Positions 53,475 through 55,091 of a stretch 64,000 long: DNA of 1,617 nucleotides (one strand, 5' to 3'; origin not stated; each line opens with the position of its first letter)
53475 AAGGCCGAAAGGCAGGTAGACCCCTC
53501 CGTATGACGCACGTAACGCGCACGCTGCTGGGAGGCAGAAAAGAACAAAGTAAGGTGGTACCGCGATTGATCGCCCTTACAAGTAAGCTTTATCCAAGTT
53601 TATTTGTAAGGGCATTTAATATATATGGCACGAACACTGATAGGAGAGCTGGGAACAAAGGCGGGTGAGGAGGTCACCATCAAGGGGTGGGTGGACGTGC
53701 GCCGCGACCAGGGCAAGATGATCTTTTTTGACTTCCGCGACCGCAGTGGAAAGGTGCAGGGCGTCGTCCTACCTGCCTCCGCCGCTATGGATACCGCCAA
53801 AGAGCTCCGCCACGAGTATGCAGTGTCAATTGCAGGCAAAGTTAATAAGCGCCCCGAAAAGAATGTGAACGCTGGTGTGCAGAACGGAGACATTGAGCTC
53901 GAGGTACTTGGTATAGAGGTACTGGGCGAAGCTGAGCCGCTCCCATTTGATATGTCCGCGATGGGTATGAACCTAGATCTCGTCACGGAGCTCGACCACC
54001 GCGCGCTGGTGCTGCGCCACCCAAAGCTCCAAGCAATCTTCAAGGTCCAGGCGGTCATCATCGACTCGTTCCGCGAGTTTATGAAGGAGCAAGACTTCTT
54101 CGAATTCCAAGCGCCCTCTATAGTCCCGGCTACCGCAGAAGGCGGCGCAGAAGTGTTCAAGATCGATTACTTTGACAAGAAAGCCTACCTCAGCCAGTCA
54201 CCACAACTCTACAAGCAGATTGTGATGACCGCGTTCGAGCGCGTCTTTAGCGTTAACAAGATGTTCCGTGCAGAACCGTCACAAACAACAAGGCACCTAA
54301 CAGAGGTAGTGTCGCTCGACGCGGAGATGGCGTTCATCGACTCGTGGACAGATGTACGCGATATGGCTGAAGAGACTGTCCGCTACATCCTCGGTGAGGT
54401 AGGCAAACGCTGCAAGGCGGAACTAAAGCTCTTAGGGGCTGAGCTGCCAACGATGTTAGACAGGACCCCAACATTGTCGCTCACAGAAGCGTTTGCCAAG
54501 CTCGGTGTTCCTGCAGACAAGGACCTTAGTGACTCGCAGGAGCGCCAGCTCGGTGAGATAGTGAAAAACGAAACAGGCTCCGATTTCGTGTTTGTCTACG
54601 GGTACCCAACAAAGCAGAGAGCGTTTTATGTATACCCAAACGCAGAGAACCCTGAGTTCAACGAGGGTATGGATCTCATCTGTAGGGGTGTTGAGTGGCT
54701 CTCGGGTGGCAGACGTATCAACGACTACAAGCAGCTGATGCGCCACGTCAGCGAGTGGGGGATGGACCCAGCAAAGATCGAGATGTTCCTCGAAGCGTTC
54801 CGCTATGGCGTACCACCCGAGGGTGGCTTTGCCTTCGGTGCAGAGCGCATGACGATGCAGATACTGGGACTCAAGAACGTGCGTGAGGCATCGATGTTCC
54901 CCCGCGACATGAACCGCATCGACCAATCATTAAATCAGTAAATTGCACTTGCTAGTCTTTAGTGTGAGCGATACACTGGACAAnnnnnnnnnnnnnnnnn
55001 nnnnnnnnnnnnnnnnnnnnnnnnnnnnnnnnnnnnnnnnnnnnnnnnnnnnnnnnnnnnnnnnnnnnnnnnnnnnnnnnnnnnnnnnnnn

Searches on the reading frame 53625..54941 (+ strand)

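Call 67: search_protein_families(library=pfam, proteins=[window:53625-54941:+], max_evalue=0.00001)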
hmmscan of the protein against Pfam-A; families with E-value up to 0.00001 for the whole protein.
window:53625-54941:+ (438 aa): 2 families
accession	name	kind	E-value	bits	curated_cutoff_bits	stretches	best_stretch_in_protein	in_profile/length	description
PF00152.25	tRNA-synt_2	-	1.6e-77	261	25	1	121-428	4-307/308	tRNA synthetases class II (D, K and N)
PF01336.31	tRNA_anti-codon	-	2.7e-16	59.7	27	1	17-100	1-75/75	OB-fold nucleic acid binding domain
